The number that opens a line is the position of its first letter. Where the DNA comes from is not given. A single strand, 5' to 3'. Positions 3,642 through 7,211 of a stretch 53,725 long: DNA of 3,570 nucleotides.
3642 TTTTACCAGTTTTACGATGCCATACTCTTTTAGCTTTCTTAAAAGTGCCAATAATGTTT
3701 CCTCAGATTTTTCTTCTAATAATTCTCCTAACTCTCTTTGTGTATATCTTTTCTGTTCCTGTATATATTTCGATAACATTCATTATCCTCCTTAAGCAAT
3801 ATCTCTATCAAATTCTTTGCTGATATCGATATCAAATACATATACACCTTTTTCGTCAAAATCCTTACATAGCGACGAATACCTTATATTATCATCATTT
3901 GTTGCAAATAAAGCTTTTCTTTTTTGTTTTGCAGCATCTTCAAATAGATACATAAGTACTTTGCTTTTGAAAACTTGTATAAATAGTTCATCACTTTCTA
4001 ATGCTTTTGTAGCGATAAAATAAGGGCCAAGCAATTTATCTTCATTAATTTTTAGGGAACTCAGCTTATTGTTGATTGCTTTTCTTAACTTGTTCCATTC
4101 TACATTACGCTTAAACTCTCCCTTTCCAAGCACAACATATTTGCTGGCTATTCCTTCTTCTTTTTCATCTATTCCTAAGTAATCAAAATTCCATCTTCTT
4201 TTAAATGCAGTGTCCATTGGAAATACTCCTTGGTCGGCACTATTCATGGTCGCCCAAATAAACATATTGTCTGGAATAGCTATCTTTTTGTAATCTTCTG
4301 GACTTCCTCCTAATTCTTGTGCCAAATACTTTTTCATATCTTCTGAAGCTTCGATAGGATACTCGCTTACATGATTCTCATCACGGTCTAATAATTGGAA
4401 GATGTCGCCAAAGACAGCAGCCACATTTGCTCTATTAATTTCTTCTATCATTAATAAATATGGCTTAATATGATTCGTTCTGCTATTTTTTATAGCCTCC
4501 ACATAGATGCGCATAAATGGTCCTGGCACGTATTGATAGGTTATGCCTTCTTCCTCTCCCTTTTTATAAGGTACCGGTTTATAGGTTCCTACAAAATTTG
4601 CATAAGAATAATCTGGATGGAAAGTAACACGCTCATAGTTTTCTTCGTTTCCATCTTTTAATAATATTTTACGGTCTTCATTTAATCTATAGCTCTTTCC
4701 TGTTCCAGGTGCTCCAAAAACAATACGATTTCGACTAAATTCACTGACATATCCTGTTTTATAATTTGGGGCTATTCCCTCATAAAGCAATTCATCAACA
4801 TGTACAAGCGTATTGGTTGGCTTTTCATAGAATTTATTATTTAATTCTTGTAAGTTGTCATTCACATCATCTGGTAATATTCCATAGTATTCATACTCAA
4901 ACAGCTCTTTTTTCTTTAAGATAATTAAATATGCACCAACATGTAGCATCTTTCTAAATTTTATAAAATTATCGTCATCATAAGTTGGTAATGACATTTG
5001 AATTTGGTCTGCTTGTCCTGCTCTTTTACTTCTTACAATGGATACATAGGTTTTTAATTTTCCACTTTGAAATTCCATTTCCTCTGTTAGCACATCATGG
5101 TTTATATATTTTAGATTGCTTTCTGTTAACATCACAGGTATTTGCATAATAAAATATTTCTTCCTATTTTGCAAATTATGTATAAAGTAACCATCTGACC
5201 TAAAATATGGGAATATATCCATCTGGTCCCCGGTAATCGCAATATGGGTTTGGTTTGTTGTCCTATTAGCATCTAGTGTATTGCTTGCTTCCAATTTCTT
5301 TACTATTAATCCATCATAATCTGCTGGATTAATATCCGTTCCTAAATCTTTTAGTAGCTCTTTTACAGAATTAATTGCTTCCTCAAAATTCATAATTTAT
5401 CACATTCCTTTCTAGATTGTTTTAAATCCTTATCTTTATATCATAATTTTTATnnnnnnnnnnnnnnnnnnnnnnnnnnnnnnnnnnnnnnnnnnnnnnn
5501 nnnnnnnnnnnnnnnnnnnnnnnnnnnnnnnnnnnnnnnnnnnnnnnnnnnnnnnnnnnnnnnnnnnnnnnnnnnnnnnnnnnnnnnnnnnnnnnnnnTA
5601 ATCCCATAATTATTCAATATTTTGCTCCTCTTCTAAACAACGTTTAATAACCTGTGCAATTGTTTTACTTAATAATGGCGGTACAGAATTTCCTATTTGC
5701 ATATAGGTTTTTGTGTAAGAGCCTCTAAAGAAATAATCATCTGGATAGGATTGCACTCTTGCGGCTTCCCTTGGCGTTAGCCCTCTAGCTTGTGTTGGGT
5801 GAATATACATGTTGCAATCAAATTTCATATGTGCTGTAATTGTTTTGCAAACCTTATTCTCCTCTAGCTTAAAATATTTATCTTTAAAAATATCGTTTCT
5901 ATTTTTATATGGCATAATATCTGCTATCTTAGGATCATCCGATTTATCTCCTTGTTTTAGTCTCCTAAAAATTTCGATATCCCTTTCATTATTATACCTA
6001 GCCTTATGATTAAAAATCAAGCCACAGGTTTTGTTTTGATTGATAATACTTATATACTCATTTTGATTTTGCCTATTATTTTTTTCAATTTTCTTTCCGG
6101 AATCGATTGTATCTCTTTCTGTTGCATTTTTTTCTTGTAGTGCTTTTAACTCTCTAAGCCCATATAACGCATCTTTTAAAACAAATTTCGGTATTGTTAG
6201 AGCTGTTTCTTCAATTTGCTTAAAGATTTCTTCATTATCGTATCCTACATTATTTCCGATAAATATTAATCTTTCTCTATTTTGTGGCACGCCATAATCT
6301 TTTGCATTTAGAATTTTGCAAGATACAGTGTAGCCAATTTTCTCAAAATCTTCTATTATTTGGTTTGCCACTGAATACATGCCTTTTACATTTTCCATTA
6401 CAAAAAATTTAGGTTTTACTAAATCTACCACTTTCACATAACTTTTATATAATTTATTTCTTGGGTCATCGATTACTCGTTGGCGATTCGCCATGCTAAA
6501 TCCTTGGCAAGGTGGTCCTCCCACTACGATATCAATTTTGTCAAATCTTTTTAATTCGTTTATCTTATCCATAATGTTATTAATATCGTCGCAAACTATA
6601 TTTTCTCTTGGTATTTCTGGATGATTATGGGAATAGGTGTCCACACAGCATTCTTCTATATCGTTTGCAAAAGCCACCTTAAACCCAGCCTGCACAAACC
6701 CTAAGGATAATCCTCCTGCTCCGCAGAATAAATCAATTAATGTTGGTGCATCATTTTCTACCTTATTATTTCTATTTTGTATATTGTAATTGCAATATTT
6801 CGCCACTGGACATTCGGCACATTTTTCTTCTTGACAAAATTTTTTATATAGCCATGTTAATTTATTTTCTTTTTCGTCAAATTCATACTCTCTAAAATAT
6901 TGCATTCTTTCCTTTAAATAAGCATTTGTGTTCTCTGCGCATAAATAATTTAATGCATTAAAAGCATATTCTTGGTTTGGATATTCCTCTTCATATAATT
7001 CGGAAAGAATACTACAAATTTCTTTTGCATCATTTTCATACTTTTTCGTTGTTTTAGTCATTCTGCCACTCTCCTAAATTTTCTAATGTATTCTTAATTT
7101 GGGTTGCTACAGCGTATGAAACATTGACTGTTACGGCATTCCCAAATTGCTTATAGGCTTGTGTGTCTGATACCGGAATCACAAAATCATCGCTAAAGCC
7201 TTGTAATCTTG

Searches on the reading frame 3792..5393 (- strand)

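Call 46: search_protein_families(library=pfam, proteins=[window:3792-5393:-])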
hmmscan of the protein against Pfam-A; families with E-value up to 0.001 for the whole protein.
window:3792-5393:- (533 aa): 1 family
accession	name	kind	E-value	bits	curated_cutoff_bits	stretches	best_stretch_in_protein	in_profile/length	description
PF07728.20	AAA_5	-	3.4e-12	47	22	1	224-400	3-138/139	AAA domain (dynein-related subfamily)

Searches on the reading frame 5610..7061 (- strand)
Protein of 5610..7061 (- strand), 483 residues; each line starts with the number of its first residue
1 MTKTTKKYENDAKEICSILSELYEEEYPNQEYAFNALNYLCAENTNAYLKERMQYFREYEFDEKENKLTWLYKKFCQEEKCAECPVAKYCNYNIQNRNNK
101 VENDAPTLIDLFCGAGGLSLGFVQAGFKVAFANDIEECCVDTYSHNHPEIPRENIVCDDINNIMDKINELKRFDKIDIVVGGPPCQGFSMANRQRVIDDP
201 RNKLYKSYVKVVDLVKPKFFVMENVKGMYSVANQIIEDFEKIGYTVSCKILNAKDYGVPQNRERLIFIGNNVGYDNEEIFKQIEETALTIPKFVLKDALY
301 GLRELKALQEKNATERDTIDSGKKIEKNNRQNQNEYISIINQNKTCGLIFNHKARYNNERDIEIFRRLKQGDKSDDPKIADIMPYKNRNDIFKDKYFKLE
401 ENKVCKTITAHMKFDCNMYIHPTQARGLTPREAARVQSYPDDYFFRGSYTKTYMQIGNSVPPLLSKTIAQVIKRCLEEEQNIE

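Call 46: search_protein_families(library=pfam, proteins=[window:5610-7061:-])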
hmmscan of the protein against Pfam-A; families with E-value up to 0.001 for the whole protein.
window:5610-7061:- (483 aa): 2 families
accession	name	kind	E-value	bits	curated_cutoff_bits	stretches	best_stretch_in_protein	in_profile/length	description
PF00145.23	DNA_methylase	-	2e-77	261.3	22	1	108-473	3-323/324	C-5 cytosine-specific DNA methylase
PF09445.16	Methyltransf_15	-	4.6e-05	23.5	22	1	107-195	3-91/165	RNA cap guanine-N2 methyltransferase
